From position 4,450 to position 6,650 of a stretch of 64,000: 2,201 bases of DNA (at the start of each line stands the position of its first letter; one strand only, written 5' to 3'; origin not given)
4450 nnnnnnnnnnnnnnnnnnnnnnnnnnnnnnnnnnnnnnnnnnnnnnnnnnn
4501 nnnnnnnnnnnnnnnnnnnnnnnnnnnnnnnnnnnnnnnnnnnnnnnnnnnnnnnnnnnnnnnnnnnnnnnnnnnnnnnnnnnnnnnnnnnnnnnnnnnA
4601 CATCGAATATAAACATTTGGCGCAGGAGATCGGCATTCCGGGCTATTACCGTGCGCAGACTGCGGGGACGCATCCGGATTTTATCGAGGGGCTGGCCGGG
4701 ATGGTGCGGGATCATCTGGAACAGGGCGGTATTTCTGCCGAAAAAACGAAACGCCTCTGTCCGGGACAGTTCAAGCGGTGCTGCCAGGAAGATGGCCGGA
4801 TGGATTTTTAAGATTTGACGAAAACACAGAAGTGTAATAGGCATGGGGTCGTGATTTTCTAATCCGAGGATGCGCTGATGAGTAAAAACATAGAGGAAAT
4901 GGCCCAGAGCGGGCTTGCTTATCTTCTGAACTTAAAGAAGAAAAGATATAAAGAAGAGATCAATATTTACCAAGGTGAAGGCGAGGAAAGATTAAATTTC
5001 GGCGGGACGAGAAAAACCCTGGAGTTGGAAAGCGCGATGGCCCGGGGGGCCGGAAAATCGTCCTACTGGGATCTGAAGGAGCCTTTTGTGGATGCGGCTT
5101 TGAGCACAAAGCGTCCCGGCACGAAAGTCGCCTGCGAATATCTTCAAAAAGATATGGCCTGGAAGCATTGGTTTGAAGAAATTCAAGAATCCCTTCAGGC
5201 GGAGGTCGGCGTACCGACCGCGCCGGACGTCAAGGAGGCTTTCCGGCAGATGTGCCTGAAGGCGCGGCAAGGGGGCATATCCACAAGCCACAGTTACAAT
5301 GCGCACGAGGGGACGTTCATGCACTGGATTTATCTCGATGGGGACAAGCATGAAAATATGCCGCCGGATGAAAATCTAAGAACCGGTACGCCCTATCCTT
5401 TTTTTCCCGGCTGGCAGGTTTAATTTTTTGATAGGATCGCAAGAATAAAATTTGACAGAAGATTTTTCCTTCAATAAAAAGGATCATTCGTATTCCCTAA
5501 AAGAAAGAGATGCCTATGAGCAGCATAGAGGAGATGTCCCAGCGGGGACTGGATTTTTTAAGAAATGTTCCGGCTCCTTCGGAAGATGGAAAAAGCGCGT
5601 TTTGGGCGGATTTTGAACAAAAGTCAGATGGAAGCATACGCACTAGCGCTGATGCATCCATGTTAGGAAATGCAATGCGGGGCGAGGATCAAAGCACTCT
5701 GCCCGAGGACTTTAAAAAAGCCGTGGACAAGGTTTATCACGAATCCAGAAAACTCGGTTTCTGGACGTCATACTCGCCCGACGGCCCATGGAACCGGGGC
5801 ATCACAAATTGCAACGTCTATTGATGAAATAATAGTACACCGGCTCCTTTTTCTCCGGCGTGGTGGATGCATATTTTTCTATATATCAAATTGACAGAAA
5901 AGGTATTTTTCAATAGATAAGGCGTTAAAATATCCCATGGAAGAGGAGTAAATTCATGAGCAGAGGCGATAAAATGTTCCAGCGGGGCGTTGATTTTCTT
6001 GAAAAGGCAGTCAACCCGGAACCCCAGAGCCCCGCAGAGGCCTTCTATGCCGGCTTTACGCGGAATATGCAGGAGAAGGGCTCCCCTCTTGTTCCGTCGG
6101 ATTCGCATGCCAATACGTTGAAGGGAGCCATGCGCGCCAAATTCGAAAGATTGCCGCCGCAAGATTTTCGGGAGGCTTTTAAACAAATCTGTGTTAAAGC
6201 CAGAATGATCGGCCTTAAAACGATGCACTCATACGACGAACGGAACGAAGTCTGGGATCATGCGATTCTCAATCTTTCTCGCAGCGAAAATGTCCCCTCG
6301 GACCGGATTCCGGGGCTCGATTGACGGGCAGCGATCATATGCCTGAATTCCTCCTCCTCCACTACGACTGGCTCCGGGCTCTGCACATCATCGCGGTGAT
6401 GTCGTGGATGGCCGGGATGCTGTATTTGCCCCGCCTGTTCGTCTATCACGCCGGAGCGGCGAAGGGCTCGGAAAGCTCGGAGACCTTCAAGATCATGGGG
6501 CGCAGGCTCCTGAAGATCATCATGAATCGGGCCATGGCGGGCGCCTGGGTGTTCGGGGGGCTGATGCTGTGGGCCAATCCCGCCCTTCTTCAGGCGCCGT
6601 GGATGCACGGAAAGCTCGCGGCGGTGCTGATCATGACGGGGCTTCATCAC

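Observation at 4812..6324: Three tandem orphan paralogs, two with near-identical private promoters, inserted between hemH and hemJ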

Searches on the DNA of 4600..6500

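Call 28: search_rna_families(source=window, start=4600, end=6500, threshold=evalue, max_evalue=1)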
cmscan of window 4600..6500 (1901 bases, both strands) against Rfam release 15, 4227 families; matches with E-value up to 1: 0.
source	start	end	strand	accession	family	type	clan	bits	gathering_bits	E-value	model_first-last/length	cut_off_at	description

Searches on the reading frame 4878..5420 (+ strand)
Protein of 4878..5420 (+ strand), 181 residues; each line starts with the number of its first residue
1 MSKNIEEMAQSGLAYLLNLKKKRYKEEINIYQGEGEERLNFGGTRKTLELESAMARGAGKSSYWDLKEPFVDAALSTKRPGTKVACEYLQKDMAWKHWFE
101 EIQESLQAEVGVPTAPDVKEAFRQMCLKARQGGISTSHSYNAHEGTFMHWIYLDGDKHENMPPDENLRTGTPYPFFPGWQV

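Call 6: search_protein_families(library=pfam, proteins=[window:4878-5420:+], max_evalue=1)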
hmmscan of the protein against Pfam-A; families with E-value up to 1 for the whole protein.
window:4878-5420:+ (181 aa): 0 families

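Call 7: search_protein_families(library=ncbifam, proteins=[window:4878-5420:+], max_evalue=1)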
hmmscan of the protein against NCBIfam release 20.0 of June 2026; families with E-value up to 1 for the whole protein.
window:4878-5420:+ (181 aa): 0 families

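Call 31: search_protein_families(library=phrogs, proteins=[window:4878-5420:+], max_evalue=1)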
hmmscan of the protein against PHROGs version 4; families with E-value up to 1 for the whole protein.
window:4878-5420:+ (181 aa): 0 families

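Call 32: search_protein_families(library=padloc, proteins=[window:4878-5420:+], max_evalue=1)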
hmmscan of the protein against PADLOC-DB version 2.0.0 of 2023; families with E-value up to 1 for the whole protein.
window:4878-5420:+ (181 aa): 0 families
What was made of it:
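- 4878..5423 (+): ORF1, 181 aa: family member with two internal insertions and a C-terminal extension. No family hits (calls 6, 7, 31, 32).
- On Any Pfam / NCBIfam / PHROGs / PADLOC family: PADLOC gave none (call 32).
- No toxin, immunity or defence model matches (calls 6, 7, 32).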

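Call 61: predict_structure(alignment_id=A3)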
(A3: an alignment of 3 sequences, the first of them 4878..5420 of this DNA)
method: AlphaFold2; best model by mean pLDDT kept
length: 181 residues; sequences in the alignment: 3
mean_pLDDT: 41.8   pTM: 0.38
mean pLDDT of the five models: 41.8, 39.8, 39.5, 39.4, 38.2
residues with pLDDT >= 90: 0; 70-90: 1; 50-70: 55; < 50: 125
segments of 3 or more residues with pLDDT < 50: 31-114, 139-148, 155-181
pLDDT, mean of each block of 10 residues (from residue 1): 60 63 54 37 32 30 26 25 28 39 38 50 65 55 45 44 34 28 32
secondary structure, 60 per line:
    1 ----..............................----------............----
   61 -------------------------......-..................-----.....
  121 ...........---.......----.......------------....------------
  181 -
elements in order: H5-34 H45-56 H86-91 H93-110 H116-131 E135-141 E146-152 H165-168
